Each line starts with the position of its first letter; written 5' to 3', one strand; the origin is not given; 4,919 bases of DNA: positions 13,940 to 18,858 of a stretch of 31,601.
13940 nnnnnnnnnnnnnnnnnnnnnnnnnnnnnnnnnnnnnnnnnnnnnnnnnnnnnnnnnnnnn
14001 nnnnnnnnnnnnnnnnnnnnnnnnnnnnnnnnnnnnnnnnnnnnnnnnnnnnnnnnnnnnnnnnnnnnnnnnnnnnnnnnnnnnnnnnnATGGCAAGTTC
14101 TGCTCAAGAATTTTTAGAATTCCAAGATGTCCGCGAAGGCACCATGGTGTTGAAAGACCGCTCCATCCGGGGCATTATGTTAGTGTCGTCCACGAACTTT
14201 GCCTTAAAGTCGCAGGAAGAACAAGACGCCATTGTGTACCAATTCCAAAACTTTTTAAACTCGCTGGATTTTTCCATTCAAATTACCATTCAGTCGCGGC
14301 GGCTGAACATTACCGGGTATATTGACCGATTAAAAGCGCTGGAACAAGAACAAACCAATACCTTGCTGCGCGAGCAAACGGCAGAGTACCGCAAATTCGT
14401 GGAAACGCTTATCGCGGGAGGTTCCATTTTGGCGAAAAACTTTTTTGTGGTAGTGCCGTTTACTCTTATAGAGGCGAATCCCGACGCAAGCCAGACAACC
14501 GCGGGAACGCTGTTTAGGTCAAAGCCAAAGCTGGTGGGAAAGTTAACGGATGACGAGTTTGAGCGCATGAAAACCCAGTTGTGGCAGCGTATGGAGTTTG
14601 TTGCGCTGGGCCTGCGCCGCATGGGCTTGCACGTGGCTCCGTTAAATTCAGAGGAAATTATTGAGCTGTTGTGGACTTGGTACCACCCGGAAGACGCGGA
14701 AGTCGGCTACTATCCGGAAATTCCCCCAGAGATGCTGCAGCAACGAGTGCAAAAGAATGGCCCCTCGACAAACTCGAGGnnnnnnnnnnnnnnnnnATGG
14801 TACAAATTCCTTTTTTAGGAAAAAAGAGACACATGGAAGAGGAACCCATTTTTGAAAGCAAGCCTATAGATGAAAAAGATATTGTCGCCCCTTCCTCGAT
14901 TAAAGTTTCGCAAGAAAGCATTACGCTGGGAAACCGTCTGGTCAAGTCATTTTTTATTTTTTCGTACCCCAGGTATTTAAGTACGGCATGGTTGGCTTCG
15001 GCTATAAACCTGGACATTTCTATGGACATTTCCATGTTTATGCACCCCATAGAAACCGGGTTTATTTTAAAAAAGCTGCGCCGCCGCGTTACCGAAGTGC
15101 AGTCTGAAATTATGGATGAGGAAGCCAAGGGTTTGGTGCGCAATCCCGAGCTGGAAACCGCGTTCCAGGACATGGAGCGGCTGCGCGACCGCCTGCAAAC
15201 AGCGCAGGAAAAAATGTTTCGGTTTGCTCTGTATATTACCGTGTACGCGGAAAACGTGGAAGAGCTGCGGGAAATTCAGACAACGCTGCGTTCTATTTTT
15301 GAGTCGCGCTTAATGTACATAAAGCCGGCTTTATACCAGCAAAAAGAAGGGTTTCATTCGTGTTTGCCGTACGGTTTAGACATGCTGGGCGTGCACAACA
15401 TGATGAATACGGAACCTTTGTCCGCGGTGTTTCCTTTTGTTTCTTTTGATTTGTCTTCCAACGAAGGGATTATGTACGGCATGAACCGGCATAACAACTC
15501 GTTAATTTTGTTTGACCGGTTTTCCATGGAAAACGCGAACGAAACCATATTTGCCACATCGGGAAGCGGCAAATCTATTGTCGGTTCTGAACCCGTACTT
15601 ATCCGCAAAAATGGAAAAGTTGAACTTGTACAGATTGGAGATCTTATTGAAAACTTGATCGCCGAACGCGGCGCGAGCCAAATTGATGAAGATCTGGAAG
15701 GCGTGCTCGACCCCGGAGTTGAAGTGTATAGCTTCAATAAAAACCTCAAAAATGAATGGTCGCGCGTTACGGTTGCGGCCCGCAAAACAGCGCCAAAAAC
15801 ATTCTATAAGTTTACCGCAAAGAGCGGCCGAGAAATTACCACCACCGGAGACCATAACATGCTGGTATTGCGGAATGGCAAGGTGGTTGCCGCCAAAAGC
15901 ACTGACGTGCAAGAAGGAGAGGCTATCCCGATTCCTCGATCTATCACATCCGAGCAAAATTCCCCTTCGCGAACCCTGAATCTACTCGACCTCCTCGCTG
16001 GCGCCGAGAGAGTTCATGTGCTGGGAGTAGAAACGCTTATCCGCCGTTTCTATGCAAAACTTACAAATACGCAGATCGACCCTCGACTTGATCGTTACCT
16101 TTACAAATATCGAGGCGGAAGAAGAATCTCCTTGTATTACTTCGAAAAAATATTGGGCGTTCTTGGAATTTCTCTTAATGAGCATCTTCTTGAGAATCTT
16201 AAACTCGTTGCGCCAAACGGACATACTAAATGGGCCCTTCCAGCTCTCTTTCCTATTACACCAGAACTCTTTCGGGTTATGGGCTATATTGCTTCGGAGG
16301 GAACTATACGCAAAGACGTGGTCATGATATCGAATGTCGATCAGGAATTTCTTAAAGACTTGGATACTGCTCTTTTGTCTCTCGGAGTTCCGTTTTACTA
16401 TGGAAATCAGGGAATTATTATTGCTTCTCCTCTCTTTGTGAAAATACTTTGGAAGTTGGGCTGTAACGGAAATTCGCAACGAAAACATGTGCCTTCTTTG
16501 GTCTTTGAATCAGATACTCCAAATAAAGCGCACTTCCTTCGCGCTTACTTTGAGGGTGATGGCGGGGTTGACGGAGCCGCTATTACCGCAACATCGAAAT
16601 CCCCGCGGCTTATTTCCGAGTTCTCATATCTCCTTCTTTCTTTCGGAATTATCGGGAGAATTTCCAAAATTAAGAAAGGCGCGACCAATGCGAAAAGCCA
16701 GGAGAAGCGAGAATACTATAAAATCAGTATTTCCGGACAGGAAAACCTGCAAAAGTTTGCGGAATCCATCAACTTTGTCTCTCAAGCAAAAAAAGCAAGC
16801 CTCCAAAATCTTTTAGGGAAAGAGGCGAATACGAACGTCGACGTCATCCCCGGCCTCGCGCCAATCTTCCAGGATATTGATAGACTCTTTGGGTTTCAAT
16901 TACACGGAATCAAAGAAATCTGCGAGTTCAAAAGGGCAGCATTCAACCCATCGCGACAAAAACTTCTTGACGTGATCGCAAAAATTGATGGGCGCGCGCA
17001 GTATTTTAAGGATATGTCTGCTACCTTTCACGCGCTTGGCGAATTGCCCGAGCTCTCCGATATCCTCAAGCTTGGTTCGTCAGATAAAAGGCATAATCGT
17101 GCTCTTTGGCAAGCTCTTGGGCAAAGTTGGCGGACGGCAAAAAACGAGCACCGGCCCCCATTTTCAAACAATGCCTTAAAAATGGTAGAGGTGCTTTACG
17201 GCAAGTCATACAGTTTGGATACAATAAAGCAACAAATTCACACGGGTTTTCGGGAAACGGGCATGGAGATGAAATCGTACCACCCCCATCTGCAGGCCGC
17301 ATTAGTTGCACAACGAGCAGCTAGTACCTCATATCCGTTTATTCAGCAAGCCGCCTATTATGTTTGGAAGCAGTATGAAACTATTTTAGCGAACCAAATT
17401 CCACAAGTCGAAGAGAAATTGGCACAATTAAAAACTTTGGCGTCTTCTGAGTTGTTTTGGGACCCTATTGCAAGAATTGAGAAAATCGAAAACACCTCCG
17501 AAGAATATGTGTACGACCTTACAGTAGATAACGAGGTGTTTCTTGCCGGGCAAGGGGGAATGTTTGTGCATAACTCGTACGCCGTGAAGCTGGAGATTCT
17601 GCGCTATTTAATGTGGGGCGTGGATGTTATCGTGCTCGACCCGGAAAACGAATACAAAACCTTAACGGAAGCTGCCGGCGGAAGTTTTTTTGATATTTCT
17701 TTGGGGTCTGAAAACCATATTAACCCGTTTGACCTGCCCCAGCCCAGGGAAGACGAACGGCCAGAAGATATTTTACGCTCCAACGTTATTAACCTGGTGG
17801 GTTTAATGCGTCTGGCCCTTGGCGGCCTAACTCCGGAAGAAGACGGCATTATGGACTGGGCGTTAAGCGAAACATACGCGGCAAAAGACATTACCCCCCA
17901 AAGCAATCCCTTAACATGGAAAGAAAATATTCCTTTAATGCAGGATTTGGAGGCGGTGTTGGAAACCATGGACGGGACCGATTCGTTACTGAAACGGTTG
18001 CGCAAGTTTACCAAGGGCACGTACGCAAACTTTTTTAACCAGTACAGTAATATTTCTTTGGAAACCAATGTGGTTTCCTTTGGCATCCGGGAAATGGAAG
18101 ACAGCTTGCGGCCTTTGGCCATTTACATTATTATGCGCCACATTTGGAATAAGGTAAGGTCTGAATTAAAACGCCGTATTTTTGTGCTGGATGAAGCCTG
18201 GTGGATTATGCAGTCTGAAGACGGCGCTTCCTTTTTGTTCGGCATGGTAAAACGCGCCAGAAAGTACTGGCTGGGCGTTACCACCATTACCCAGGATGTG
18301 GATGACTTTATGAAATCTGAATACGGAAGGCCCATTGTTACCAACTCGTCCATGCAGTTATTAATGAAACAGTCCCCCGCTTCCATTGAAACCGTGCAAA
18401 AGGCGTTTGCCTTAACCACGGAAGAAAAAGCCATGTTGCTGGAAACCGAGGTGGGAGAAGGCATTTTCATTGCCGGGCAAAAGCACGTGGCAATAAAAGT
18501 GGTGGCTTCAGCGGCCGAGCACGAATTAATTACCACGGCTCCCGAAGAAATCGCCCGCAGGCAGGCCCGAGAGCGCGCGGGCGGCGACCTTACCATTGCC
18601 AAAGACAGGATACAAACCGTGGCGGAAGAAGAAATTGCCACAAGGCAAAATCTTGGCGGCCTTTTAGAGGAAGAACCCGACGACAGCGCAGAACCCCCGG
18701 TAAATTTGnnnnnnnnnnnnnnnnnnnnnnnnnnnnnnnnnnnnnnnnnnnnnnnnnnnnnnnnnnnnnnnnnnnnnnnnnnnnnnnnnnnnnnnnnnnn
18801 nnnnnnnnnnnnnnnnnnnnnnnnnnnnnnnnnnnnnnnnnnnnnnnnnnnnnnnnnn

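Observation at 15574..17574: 667-aa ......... intein splitting the VirB4 Walker A box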

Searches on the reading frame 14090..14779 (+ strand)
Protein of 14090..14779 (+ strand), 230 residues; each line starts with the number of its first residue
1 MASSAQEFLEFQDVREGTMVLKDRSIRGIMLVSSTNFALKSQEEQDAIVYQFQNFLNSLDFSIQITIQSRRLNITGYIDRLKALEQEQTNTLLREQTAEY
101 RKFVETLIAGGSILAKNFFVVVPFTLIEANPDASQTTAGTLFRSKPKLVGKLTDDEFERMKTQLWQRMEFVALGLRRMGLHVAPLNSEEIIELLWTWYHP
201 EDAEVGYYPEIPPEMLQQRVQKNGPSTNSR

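Call 9: search_protein_families(library=pfam, proteins=[window:14090-14779:+], max_evalue=0.01)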
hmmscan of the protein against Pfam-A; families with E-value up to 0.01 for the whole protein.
window:14090-14779:+ (230 aa): 0 families

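Call 11: search_protein_families(library=ncbifam, proteins=[window:14090-14779:+], max_evalue=0.01)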
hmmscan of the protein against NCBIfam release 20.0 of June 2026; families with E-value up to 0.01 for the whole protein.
window:14090-14779:+ (230 aa): 4 families
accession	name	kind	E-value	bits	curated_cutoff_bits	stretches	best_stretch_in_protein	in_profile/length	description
NF045975.1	VirB4_plasma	equivalog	5.9e-08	30.9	590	1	17-107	116-213/894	Mbov_0397 family ICE element conjugal transfer ATPase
NF045971.1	conju_CD1110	equivalog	3.8e-05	22.2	325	1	14-106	11-102/752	VirB4-like conjugal transfer ATPase, CD1110 family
NF041427.1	TrsD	subfamily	0.0067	16.3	200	1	19-110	29-130/201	TrsD/TraD family conjugative transfer protein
NF042935.1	SCO6880_fam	subfamily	0.0077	15.2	60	0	157-204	244-292/477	SCO6880 family protein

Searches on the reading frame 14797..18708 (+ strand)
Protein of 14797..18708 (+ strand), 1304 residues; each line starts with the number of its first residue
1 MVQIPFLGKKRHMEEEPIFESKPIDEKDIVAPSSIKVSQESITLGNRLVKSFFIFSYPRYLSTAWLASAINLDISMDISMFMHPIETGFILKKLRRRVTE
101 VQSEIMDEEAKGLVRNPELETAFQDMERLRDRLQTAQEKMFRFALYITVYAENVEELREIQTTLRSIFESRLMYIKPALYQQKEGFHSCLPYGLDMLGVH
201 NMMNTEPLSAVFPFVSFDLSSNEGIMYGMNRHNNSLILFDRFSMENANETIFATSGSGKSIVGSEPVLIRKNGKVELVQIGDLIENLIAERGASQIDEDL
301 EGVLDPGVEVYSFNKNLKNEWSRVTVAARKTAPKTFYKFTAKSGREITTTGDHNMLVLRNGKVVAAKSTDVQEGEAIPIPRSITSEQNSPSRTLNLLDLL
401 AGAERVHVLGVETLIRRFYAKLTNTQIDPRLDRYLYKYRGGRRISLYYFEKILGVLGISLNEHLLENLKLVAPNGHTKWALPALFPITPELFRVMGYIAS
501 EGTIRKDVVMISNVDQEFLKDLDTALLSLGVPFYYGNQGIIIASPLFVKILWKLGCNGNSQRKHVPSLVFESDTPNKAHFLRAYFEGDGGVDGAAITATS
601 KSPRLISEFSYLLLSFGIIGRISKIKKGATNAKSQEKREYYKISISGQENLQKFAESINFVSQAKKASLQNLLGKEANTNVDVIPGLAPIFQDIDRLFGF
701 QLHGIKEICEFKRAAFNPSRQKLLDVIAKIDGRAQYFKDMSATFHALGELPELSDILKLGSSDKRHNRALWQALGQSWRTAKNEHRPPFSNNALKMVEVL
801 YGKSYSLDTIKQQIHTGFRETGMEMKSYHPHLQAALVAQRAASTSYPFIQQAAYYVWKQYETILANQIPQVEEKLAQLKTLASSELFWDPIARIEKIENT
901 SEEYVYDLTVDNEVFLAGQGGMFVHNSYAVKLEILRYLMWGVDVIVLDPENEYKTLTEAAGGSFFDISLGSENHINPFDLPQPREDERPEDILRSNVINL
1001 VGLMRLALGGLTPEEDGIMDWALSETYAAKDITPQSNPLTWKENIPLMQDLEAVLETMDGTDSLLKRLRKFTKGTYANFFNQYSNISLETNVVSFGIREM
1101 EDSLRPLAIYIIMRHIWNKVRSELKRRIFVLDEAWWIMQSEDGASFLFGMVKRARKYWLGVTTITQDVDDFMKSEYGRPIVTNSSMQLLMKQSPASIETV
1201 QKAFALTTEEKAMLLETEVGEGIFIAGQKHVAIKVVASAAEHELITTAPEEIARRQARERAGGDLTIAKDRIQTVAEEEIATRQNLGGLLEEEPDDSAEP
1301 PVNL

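Call 4: search_protein_families(library=pfam, proteins=[window:14797-18708:+], max_evalue=0.1)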
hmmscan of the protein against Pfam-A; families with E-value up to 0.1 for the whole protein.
window:14797-18708:+ (1304 aa): 5 families
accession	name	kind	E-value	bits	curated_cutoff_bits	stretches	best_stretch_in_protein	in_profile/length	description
PF14528.11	LAGLIDADG_3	-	2.4e-22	79.4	22.5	2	577-658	3-81/82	LAGLIDADG-like domain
PF14890.11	Intein_splicing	-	1.5e-19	70.8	35.8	1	272-926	5-155/155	Intein splicing domain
PF19044.6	P-loop_TraG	-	1.8e-19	70.1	25.8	1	915-1217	33-345/413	TraG P-loop domain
PF12846.13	AAA_10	-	1.1e-06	28.4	27.5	1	1121-1180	236-295/362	AAA-like domain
PF11130.14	TraC_F_IV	-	5.9e-06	26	28.1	1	109-193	291-374/375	TraC protein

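Call 5: search_protein_families(library=ncbifam, proteins=[window:14797-18708:+], max_evalue=0.1)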
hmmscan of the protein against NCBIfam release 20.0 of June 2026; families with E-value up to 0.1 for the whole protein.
window:14797-18708:+ (1304 aa): 28 families (the best 25 are shown)
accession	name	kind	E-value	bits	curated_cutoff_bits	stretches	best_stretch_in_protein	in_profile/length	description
NF045971.1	conju_CD1110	equivalog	9.2e-100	335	325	2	927-1233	429-734/752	VirB4-like conjugal transfer ATPase, CD1110 family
NF045975.1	VirB4_plasma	equivalog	2.2e-71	240.8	590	2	927-1245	529-893/894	Mbov_0397 family ICE element conjugal transfer ATPase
TIGR02746.1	TraC-F-type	equivalog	7.4e-47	159.7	567.05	2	931-1266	448-790/800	type IV secretion system protein TraC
NF011491.0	PRK14898.1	equivalog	1.1e-41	142.8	783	2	256-709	72-462/860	DNA-directed RNA polymerase subunit A''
NF045703.1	rSAM_Tes_intein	exception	2.5e-28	98.4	1700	1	263-682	159-566/1040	tetraether lipid synthase Tes, intein-containing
TIGR00929.1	VirB4_CagE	subfamily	2.5e-27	95.5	643.1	1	942-1225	467-735/792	VirB4 family type IV secretion/conjugal transfer ATPase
NF005852.0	PRK07773.1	equivalog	1.1e-25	90.1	780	3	559-685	594-725/886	replicative DNA helicase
NF011303.0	PRK14715.1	equivalog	3.6e-22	77.4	1585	1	266-667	902-1317/1627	DNA-directed DNA polymerase II large subunit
NF011418.0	PRK14845.1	equivalog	1.2e-18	66.3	756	1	257-713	21-349/1049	translation initiation factor IF-2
NF003157.0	PRK04132.1-2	equivalog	1.8e-18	65.9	1103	2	544-684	234-366/864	replication factor C small subunit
NF003159.0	PRK04132.1-4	equivalog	5.9e-18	64.3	999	2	579-682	267-353/852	replication factor C small subunit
TIGR03783.1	Bac_Flav_CT_G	subfamily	5e-14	51.1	261.55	1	1061-1219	596-762/829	TraG family conjugative transposon ATPase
NF010278.0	PRK13721.1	subfamily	1e-13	50.1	1177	2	941-1198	507-767/874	type IV secretion system protein TraC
TIGR01445.1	intein_Nterm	domain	1e-11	45.6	24.5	1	261-357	2-83/83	intein N-terminal splicing region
NF041017.1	DNA_import_CedB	equivalog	3.9e-10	39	700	1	1084-1171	429-519/590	DNA import protein CedB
TIGR01443.1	intein_Cterm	domain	0.00011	22.4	15.6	1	904-927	1-24/24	intein C-terminal splicing region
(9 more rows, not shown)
